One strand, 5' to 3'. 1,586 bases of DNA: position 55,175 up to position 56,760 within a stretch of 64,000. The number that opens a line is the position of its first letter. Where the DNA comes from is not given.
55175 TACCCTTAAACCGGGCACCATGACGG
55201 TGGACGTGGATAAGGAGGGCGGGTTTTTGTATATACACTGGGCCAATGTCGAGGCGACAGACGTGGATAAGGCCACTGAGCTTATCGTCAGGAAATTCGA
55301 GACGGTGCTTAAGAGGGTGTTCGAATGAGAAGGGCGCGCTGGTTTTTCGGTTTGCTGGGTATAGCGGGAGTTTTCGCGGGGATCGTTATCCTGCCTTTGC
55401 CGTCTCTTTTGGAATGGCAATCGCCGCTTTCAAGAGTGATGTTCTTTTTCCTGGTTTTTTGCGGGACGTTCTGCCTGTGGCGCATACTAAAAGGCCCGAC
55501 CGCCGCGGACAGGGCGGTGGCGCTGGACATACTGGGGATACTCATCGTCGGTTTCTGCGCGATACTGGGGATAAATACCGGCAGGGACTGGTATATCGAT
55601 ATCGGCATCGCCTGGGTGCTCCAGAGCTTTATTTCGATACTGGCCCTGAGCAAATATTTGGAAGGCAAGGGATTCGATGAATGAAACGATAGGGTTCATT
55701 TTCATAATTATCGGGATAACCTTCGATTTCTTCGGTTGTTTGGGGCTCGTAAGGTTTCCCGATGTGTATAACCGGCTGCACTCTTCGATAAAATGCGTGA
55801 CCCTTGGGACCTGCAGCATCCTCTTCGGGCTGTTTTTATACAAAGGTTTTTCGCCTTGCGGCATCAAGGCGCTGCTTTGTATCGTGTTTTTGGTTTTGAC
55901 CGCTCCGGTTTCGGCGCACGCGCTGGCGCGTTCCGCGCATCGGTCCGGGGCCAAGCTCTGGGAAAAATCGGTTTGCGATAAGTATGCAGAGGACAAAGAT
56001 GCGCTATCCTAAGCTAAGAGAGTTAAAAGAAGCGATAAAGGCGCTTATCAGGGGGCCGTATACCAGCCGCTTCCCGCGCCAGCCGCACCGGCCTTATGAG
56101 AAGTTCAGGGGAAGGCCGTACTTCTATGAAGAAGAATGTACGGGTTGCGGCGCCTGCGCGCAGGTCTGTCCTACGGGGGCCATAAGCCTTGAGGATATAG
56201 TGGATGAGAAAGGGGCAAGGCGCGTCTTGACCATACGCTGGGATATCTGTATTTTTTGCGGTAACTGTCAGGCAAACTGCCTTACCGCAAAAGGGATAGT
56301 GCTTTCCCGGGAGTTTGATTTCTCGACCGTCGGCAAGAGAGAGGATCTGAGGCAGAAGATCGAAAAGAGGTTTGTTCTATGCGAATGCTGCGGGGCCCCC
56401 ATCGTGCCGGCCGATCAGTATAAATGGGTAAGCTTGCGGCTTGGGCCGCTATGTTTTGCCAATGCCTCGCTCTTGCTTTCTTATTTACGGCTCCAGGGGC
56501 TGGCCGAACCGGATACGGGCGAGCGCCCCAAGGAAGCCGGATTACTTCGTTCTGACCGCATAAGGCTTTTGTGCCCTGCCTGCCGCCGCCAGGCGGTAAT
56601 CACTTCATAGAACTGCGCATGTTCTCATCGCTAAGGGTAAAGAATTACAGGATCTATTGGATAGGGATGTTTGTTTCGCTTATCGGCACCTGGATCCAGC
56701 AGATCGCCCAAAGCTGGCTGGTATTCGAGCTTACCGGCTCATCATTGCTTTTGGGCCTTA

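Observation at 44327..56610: Mbh/Mrp-type membrane-bound group-4 [NiFe] hydrogenase operon preceded by an AsrA/AsrB-like (sulfhydrogenase beta/gamma-like) flavo-iron-sulfur module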

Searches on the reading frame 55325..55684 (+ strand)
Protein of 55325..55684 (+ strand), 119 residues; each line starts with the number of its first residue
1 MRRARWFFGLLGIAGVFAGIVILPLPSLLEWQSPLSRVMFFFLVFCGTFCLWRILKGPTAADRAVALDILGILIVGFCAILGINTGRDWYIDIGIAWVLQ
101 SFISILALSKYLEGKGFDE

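Call 4: search_protein_families(library=pfam, proteins=[window:55325-55684:+])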
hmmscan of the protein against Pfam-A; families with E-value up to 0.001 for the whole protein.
window:55325-55684:+ (119 aa): 1 family
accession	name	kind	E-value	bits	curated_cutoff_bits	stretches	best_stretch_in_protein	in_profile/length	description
PF04066.18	MrpF_PhaF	-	1.4e-15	57.9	23.3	1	61-113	1-53/53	Multiple resistance and pH regulation protein F (MrpF / PhaF)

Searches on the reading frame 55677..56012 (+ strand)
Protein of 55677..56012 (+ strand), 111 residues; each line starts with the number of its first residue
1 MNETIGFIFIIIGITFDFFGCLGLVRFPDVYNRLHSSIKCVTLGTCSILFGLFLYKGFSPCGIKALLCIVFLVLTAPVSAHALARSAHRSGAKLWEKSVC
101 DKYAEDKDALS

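Call 4: search_protein_families(library=pfam, proteins=[window:55677-56012:+])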
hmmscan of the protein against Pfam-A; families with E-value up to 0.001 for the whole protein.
window:55677-56012:+ (111 aa): 1 family
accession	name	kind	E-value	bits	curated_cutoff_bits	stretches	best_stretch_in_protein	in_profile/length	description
PF03334.19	PhaG_MnhG_YufB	-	1.9e-25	89.3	23.4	1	9-88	1-80/80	Na+/H+ antiporter subunit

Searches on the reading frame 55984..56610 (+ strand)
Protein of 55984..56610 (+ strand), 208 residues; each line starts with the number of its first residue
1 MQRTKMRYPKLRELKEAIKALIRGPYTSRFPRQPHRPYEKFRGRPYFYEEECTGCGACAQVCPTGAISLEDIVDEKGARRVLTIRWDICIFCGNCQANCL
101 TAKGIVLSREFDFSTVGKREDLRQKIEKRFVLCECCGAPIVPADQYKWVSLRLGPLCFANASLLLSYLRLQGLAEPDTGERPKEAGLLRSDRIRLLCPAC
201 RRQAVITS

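Call 4: search_protein_families(library=pfam, proteins=[window:55984-56610:+])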
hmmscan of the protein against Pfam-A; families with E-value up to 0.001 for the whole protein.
window:55984-56610:+ (208 aa): 12 families
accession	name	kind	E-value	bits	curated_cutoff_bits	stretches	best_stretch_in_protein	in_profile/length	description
PF00037.32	Fer4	-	1.7e-12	47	21.1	1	45-68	1-24/24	4Fe-4S binding domain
PF12838.12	Fer4_7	-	2.3e-11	44.4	27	1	52-101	2-50/52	4Fe-4S dicluster domain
PF13187.11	Fer4_9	-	1.5e-08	35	27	2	44-67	34-52/52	4Fe-4S dicluster domain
PF13237.11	Fer4_10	-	2.5e-06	27.7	25.5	1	46-99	3-52/53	4Fe-4S dicluster domain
PF12797.12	Fer4_2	-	4.2e-06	26.8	24.5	1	44-64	2-22/22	4Fe-4S binding domain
PF14697.11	Fer4_21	-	7.1e-06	26.5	35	1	48-68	37-58/59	4Fe-4S dicluster domain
PF13484.11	Fer4_16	-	1.4e-05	26.2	30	1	51-78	1-29/66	4Fe-4S double cluster binding domain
PF13183.11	Fer4_8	-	2e-05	25.5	27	1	49-65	51-67/68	4Fe-4S dicluster domain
PF12837.12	Fer4_6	-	0.0001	22.5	25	1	52-67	9-24/24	4Fe-4S binding domain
PF13459.11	Fer4_15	-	0.00015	22.8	22.4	0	50-64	6-20/66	4Fe-4S single cluster domain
PF25160.1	LdpA_Fe-S-bd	-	0.00022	21.4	27.6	1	48-69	24-45/49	LdpA Fe-S cluster-binding domain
PF12798.12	Fer4_3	-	0.00092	20.3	27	1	52-66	1-15/15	4Fe-4S binding domain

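Call 39: search_solved_structures(query=window:55984-56610:+, max_evalue=0.001, show_alignments=2)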
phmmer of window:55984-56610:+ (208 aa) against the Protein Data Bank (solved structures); distinct sequences matched with E-value up to 0.001: 60.
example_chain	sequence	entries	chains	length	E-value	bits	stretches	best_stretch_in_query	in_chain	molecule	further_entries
9sw6_G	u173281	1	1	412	7.5e-18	67.9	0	44-99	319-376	Polyferredoxin protein MvhB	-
7z0s_F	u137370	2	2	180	2.5e-17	66.2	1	20-141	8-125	Formate hydrogenlyase subunit 6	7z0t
7bkb_K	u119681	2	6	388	8.8e-16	61.2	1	41-130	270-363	Formylmethanofuran dehydrogenase, subunit F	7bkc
9sfi_T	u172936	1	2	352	1.2e-14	57.4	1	40-100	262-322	4Fe-4S ferredoxin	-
7wfg_I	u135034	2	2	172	8.1e-13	51.5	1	23-120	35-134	NAD(P)H-quinone oxidoreductase subunit I, chloroplastic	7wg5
7eu3_I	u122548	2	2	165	1.4e-12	50.7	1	23-120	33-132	NAD(P)H-quinone oxidoreductase subunit I, chloroplastic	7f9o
5t5i_F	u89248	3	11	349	2.4e-12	49.9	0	40-102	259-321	Tungsten formylmethanofuran dehydrogenase subunit fwdF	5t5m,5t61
6hum_I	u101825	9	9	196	3.7e-12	49.3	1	21-120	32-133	NAD(P)H-quinone oxidoreductase subunit I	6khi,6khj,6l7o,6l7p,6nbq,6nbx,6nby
9grx_I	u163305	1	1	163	1.3e-11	47.5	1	23-120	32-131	NAD(P)H-quinone oxidoreductase subunit I, chloroplastic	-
9sw6_H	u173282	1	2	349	3.1e-11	46.3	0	45-100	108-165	Tungsten formylmethanofuran dehydrogenase, subunit F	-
5lc5_I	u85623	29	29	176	4.6e-11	45.7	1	11-124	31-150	NADH dehydrogenase [ubiquinone] iron-sulfur protein 8, mitochondrial | Mitochondrial complex I, TYKY subunit | NADH:ubiquinone oxidoreductase core subunit S8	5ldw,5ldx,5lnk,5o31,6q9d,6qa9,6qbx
7v2c_B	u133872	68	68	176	5.4e-11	45.5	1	12-124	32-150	NADH dehydrogenase [ubiquinone] iron-sulfur protein 8, mitochondrial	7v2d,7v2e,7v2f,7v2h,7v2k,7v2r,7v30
7qsd_I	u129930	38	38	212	7.2e-11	45.1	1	11-124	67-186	NADH dehydrogenase [ubiquinone] iron-sulfur protein 8, mitochondrial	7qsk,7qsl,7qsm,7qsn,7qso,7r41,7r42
6zk9_9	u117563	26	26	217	7.4e-11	45.1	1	11-124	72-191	Mitochondrial complex I, TYKY subunit | Complex I-23kD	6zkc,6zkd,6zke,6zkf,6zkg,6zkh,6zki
5xtb_B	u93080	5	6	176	7.5e-11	45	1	11-124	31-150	NADH dehydrogenase [ubiquinone] iron-sulfur protein 8, mitochondrial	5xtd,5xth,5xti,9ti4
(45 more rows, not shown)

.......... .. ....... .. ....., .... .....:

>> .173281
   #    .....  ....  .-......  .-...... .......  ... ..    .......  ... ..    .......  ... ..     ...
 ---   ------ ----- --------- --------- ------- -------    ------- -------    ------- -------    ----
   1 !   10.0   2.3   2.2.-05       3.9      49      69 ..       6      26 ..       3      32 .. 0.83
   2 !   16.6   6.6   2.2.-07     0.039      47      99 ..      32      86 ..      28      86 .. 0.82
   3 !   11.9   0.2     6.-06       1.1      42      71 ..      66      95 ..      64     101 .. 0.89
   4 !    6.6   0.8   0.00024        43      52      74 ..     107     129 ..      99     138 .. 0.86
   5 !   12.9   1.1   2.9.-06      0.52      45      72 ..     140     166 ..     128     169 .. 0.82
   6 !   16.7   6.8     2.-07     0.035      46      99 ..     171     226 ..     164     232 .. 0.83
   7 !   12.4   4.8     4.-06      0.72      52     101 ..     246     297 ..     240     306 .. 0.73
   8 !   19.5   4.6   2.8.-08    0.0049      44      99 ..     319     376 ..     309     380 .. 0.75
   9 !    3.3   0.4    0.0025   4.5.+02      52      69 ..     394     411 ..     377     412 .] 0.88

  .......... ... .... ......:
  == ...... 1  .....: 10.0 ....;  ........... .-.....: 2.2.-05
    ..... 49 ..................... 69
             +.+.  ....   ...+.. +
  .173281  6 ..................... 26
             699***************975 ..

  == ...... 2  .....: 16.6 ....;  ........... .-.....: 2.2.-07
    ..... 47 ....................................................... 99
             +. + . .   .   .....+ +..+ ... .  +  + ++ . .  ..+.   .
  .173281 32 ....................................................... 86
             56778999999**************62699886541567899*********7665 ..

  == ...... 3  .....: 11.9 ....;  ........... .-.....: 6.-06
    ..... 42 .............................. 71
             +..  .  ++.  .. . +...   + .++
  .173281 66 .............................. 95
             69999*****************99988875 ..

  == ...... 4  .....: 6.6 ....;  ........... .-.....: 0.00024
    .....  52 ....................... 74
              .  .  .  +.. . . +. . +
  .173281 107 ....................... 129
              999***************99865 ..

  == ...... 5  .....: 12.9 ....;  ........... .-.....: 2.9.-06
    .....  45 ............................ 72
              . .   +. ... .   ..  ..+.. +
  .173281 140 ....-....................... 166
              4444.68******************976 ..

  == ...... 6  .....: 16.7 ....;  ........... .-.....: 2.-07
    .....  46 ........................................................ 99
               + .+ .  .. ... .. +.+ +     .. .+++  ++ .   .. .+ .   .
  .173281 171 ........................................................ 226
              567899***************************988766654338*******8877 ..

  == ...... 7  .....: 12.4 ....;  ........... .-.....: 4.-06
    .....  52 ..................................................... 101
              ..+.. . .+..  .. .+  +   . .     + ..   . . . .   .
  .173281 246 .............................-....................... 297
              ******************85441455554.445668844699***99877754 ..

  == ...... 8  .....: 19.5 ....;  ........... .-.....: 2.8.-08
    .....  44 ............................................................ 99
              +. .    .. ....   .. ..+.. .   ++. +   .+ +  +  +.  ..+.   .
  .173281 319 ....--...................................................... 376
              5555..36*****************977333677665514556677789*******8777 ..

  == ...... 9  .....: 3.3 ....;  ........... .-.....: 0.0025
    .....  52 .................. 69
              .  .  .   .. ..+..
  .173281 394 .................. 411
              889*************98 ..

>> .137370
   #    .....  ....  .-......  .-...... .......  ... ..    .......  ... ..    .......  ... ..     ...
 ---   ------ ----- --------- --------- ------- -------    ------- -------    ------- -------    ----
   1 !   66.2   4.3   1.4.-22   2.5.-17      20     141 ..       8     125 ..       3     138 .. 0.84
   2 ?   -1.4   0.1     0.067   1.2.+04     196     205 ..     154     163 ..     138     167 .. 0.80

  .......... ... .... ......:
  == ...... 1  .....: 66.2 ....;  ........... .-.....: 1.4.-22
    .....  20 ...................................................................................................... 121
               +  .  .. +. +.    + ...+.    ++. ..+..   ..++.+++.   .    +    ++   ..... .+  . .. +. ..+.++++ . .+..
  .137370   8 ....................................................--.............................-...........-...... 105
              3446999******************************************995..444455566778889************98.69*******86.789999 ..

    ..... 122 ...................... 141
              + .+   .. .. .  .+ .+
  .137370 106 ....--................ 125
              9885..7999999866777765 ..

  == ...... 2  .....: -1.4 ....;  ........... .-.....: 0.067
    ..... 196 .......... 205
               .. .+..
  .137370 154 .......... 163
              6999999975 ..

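Call 56: search_protein_families(library=ncbifam, proteins=[window:55984-56610:+], max_evalue=0.00001)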
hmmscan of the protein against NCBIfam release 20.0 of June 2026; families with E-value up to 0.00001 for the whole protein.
window:55984-56610:+ (208 aa): 31 families (the best 25 are shown)
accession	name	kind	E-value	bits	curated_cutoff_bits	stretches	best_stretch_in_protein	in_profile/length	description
NF009053.0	PRK12387.1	subfamily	2.8e-26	92.4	204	1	21-150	9-134/180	formate hydrogenlyase complex iron-sulfur subunit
NF006076.0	PRK08222.1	equivalog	1.1e-19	71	270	1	19-146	6-130/181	hydrogenase 4 subunit H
TIGR01971.1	NuoI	subfamily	1.1e-18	67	113.05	1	17-122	5-114/121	NADH-quinone oxidoreductase, chain I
NF004540.0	PRK05888.2-1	equivalog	7.8e-15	54.7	215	1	11-126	5-123/139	NADH-quinone oxidoreductase subunit NuoI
NF006221.0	PRK08348.1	subfamily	3e-14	52.9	124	1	12-120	5-107/136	NADH-plastoquinone oxidoreductase subunit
NF004537.0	PRK05888.1-3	equivalog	2.8e-13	49.9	163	1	17-122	30-146/204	NADH-quinone oxidoreductase subunit NuoI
TIGR00403.1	ndhI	equivalog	3.8e-12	46.2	302.35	1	20-120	32-134/183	NAD(P)H-quinone oxidoreductase subunit I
NF010590.0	PRK13984.1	equivalog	3.8e-12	45.1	946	1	16-112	16-115/611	putative oxidoreductase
NF004536.0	PRK05888.1-1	equivalog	7.5e-12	44.9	212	1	12-124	15-132/180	NADH-quinone oxidoreductase subunit NuoI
NF004539.0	PRK05888.1-5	equivalog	1.2e-11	44.5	225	1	14-122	20-134/162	NADH-quinone oxidoreductase subunit NuoI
NF040612.1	F420_dehyd_FpoI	exception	4.2e-11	42.8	180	1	11-100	3-95/135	F420H2 dehydrogenase subunit FpoI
NF004538.0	PRK05888.1-4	equivalog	4.7e-11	42.6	135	1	17-124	23-135/162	NADH-quinone oxidoreductase subunit NuoI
NF004545.0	PRK05888.3-1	equivalog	2.4e-10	40.3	229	1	13-113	29-131/154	NADH-quinone oxidoreductase subunit NuoI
NF042909.1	FMH_DH_FwdF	exception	4.6e-10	39.1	375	1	40-102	247-309/336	tungsten-dependent formylmethanofuran dehydrogenase subunit FwdF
TIGR04003.1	rSAM_BssD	equivalog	9.4e-10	38.1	496.45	1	41-106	41-104/314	[benzylsuccinate synthase]-activating enzyme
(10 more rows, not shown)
